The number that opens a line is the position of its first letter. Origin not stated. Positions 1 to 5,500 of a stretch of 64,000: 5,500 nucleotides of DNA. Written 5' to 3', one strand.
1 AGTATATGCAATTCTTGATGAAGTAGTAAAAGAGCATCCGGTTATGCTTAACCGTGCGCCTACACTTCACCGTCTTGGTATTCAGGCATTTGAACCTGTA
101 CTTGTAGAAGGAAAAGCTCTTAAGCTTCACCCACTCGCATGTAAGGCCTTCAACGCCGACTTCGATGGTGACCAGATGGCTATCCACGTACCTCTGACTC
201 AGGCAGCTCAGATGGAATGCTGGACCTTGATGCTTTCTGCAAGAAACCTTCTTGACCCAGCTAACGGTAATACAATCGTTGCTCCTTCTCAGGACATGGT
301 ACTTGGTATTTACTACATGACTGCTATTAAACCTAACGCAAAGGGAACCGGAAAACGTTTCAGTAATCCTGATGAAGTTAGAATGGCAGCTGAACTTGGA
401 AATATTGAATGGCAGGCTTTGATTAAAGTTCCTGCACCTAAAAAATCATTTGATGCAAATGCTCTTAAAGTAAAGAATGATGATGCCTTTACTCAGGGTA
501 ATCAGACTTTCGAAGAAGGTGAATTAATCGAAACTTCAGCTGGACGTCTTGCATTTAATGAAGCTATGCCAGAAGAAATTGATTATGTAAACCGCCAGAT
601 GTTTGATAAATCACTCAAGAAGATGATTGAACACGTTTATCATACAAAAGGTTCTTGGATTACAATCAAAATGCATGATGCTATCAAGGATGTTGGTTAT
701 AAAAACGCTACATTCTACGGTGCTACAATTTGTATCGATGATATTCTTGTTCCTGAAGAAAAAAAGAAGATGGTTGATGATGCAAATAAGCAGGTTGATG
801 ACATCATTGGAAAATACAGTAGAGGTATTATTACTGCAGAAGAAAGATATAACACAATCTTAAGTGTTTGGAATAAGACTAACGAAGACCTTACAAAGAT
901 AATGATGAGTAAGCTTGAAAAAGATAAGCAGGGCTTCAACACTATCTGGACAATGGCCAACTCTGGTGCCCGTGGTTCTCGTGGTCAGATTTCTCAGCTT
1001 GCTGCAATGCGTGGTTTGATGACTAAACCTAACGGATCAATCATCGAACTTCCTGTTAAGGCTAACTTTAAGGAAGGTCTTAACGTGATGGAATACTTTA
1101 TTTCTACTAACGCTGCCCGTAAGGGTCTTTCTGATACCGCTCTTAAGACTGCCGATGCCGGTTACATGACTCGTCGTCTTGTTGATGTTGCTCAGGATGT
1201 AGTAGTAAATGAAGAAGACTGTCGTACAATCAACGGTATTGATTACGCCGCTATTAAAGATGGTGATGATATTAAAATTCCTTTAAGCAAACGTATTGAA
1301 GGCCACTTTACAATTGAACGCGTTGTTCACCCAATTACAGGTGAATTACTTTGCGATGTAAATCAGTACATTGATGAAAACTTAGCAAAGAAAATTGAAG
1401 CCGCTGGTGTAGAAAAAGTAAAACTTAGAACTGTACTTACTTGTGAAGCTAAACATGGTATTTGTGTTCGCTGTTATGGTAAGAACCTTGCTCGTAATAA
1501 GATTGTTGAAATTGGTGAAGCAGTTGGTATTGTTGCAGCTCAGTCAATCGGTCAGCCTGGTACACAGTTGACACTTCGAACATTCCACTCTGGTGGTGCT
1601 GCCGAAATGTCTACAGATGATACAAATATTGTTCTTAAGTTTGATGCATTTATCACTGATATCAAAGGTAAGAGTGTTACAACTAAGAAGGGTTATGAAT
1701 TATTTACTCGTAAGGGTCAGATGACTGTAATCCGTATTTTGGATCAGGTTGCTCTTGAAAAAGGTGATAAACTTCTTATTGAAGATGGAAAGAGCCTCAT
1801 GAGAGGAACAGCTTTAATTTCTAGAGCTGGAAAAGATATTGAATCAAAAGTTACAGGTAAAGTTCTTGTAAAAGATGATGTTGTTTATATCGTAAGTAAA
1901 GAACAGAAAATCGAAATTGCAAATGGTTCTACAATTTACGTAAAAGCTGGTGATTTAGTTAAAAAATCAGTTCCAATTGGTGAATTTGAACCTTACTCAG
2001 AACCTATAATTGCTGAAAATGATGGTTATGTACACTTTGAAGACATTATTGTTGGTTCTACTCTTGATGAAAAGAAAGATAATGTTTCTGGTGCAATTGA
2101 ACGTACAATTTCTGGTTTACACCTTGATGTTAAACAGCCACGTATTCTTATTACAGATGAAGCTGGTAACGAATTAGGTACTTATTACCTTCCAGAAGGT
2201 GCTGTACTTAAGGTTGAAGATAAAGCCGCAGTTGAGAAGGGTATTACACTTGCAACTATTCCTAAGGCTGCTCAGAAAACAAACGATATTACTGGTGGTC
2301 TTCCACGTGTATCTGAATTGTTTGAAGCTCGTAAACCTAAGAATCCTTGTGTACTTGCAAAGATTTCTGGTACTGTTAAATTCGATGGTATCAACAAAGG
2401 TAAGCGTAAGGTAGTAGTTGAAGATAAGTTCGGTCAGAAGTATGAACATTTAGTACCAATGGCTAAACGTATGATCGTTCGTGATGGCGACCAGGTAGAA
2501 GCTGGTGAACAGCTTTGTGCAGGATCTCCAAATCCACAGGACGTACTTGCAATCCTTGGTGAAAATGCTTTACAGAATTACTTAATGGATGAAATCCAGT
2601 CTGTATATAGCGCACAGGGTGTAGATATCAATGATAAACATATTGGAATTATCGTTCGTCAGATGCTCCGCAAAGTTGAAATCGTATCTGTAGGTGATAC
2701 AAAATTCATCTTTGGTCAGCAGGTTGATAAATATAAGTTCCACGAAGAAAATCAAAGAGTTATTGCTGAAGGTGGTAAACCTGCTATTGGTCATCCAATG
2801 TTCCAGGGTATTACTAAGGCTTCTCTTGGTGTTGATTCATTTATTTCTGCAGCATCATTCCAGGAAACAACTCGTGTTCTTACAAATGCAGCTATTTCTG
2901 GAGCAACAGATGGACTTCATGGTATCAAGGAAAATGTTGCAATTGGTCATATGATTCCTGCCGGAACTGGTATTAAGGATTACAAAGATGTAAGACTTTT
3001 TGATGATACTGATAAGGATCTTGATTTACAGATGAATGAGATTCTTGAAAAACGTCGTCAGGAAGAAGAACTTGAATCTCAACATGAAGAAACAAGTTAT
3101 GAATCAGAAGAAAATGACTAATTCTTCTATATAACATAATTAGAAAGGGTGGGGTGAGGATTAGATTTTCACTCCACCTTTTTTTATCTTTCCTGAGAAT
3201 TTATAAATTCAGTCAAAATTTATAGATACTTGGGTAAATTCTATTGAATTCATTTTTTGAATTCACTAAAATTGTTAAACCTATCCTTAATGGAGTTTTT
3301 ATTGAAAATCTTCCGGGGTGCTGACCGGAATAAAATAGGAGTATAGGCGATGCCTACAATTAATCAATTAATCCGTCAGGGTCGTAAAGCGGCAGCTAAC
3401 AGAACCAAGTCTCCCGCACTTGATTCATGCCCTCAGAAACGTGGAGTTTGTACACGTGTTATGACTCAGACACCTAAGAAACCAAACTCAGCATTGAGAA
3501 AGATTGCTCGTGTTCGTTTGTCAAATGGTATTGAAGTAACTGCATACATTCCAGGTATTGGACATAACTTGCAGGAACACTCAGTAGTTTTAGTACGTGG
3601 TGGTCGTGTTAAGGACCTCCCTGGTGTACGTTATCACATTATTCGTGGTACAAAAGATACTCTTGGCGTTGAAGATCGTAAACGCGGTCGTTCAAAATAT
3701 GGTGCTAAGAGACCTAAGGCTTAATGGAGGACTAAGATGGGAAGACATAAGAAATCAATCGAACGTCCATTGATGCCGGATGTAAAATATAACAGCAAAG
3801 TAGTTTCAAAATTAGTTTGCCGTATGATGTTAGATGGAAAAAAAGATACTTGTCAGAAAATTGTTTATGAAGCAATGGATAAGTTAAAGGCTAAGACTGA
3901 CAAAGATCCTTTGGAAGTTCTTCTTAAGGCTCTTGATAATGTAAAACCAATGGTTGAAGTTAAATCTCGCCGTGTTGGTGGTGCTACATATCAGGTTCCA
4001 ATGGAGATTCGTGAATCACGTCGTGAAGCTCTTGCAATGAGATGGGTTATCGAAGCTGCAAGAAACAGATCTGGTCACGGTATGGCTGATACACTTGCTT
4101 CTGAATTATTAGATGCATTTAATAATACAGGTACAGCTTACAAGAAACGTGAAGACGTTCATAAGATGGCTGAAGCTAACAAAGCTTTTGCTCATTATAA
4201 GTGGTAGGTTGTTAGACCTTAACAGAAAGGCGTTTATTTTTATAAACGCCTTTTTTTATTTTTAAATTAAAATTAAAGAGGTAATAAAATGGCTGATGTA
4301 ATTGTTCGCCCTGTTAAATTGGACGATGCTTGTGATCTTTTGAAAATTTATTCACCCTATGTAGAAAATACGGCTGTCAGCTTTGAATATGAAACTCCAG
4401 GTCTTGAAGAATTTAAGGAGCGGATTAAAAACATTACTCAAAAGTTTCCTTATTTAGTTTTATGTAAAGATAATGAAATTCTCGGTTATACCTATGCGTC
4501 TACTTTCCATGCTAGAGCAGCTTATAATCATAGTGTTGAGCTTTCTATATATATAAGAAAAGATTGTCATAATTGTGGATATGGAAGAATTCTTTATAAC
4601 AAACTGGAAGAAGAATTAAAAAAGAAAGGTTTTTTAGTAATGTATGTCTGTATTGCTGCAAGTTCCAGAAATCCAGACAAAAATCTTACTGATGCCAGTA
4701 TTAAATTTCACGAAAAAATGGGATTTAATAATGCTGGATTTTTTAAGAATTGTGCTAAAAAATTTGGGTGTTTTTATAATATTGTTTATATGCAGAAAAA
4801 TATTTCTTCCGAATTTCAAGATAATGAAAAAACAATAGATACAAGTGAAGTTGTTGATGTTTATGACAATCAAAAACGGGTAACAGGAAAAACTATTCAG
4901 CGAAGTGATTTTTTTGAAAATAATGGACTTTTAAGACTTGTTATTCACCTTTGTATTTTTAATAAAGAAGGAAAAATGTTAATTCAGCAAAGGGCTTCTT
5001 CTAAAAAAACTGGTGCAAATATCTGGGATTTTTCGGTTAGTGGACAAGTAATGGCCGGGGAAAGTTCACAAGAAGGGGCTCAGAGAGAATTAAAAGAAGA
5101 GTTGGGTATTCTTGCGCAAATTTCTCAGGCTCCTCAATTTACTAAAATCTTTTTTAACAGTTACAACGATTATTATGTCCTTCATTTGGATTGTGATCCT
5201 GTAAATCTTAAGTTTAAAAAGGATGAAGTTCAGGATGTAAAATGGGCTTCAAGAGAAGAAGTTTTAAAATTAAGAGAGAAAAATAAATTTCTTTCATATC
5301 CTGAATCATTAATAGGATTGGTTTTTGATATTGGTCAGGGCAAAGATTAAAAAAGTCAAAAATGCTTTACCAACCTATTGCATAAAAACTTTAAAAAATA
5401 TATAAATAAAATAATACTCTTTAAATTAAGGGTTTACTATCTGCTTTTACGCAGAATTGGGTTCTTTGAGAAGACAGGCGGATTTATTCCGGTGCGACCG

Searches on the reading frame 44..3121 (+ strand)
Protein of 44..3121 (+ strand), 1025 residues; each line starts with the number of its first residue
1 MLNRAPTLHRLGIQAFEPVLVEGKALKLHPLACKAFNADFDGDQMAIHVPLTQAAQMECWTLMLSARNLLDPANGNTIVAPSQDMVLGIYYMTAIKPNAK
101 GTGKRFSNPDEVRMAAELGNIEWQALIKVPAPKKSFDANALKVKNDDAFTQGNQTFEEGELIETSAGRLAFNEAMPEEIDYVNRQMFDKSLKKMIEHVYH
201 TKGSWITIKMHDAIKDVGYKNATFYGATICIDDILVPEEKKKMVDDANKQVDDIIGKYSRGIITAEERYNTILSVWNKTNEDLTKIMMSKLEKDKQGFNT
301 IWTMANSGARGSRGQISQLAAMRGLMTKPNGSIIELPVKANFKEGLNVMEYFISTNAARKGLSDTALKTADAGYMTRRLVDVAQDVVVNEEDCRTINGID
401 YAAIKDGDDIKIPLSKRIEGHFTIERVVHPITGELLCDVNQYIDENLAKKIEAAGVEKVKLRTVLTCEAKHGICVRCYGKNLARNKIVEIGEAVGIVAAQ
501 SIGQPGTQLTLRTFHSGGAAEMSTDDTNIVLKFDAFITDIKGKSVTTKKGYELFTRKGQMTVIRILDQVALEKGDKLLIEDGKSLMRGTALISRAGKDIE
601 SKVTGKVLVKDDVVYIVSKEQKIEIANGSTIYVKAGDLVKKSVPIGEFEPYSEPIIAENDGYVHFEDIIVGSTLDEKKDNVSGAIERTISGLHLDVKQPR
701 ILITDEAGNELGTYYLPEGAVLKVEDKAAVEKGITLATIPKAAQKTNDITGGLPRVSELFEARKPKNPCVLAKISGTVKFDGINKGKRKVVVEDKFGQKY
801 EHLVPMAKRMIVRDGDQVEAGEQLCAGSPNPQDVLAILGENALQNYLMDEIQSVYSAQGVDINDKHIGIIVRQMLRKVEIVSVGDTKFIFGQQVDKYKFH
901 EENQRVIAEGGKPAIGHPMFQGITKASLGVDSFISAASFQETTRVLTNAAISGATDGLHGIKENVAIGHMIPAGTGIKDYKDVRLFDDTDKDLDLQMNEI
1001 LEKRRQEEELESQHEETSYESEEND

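Call 79: search_protein_families(library=pfam, proteins=[window:44-3121:+])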
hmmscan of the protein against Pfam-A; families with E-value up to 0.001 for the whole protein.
window:44-3121:+ (1025 aa): 6 families
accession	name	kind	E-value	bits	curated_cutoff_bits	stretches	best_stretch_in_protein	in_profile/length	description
PF04998.22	RNA_pol_Rpb1_5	-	5.2e-72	243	28.5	1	345-929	1-265/267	RNA polymerase Rpb1, domain 5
PF00623.25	RNA_pol_Rpb1_2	-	9.8e-23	81.7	25.3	1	1-64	102-165/166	RNA polymerase Rpb1, domain 2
PF04983.23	RNA_pol_Rpb1_3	-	1.8e-22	80.4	28.9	1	68-234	1-162/162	RNA polymerase Rpb1, domain 3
PF05000.22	RNA_pol_Rpb1_4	-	8.8e-17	61.4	24.8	1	263-342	1-106/107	RNA polymerase Rpb1, domain 4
PF01551.29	Peptidase_M23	-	1.1e-07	32.4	28.7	0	765-824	11-69/96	Peptidase family M23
PF01333.25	Apocytochr_F_C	-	9.5e-05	22.9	30.4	0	772-826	7-62/118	Apocytochrome F, C-terminal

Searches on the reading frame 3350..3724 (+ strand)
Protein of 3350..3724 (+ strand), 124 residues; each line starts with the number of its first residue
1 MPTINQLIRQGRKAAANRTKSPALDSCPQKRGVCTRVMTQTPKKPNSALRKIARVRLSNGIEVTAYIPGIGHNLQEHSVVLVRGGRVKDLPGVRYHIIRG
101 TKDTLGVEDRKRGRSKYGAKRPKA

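Call 10: search_protein_families(library=pfam, proteins=[window:3350-3724:+])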
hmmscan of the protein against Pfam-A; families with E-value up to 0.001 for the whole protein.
window:3350-3724:+ (124 aa): 1 family
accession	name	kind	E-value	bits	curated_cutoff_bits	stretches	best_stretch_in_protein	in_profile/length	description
PF00164.32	Ribosom_S12_S23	-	6.3e-41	139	22.3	1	18-123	2-109/110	Ribosomal protein S12/S23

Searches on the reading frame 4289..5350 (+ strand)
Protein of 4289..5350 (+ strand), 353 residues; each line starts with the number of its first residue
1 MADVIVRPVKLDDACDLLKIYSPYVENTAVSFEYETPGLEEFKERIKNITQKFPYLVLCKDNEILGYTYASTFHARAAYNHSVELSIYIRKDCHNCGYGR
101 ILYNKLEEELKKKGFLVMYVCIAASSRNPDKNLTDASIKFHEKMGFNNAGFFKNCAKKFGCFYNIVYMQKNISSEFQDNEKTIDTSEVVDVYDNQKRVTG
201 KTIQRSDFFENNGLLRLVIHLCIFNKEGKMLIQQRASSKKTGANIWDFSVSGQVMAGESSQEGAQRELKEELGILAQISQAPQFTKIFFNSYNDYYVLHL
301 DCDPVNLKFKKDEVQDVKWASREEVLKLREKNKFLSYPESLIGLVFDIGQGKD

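Call 10: search_protein_families(library=pfam, proteins=[window:4289-5350:+])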
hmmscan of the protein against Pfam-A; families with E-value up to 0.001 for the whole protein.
window:4289-5350:+ (353 aa): 7 families
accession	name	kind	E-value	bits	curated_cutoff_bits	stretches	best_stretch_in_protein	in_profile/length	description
PF13420.13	Acetyltransf_4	-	1.1e-27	97.4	24.3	1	7-163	2-151/155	Acetyltransferase (GNAT) domain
PF00293.34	NUDIX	-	9.3e-16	58.5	21.1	1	218-329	5-122/134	NUDIX domain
PF00583.31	Acetyltransf_1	-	2.1e-11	44.5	20.7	1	33-146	15-116/116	Acetyltransferase (GNAT) family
PF13508.13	Acetyltransf_7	-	5.1e-07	30.4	27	1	55-147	5-83/84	Acetyltransferase (GNAT) domain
PF13302.13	Acetyltransf_3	-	0.00028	22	25.4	1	4-146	2-137/138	Acetyltransferase (GNAT) domain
PF14815.12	NUDIX_4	-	0.00028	21.1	35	1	221-325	3-98/113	NUDIX domain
PF13673.13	Acetyltransf_10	-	0.00032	21.1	23.6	0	34-148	14-109/128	Acetyltransferase (GNAT) domain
